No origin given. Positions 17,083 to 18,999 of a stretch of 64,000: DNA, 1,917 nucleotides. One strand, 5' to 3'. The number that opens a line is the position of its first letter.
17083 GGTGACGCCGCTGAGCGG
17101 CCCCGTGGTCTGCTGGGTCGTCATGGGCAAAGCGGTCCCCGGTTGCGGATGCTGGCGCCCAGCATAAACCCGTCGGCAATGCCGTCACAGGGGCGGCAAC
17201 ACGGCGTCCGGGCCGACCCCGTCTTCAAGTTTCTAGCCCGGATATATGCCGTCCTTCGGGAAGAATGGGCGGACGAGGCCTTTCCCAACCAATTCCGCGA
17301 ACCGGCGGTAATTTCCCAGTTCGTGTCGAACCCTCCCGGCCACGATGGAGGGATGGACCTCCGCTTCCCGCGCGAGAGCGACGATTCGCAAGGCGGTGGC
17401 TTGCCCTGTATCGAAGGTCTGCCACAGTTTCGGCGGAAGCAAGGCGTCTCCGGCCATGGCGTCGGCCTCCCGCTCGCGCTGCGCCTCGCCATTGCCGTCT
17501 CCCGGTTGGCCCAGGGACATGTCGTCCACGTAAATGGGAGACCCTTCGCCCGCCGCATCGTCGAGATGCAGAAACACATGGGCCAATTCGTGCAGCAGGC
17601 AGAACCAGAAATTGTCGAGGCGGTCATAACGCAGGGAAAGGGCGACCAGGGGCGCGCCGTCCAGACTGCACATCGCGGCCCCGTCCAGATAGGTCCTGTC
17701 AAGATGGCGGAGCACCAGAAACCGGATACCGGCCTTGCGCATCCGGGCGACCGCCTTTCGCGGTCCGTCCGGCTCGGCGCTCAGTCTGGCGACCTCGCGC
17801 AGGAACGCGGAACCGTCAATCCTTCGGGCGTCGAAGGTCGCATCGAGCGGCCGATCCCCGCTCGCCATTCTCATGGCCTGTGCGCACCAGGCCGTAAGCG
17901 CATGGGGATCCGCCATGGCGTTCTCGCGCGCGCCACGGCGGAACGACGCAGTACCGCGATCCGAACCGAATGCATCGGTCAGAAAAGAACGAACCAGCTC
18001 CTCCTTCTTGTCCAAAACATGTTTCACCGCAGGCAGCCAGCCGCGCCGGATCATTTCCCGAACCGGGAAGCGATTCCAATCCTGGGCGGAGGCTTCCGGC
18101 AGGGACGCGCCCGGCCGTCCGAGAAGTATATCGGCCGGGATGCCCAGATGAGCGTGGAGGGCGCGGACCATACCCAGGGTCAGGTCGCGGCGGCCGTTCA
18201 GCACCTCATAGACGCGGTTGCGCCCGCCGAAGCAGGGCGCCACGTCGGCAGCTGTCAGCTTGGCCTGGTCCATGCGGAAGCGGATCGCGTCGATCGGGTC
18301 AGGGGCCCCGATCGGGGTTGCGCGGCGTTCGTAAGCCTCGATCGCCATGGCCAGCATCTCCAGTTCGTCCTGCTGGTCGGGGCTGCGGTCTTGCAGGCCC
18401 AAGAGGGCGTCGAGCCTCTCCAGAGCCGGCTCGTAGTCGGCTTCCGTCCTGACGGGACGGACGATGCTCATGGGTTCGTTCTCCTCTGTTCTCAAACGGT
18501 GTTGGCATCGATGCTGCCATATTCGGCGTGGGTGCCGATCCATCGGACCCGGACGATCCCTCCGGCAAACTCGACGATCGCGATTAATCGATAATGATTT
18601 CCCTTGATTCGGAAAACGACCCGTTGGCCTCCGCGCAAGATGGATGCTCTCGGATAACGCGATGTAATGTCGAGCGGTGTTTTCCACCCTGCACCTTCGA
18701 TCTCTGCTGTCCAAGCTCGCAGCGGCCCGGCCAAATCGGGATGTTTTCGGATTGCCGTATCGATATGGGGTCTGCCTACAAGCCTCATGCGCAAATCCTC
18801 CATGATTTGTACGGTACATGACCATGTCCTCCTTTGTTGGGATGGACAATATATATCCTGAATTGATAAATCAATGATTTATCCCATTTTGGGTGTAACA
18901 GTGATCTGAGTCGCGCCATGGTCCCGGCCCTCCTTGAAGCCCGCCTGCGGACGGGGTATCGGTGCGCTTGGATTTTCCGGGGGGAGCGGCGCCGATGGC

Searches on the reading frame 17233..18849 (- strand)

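Call 80: search_protein_families(library=padloc, proteins=[window:17233-18849:-], max_evalue=0.001)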
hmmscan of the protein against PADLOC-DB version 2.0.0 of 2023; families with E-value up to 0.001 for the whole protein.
window:17233-18849:- (538 aa): 2 families
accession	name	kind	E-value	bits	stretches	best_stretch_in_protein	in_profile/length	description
PDLC03982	PD-Lambda-2_B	-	6.7e-122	405.6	1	127-532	1-398/402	-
PDLC04141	capP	-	1.3e-05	22.9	1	416-495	69-138/242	capP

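Call 81: search_protein_families(library=pfam, proteins=[window:17233-18849:-], max_evalue=0.001)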
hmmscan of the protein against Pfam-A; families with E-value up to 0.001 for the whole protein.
window:17233-18849:- (538 aa): 0 families
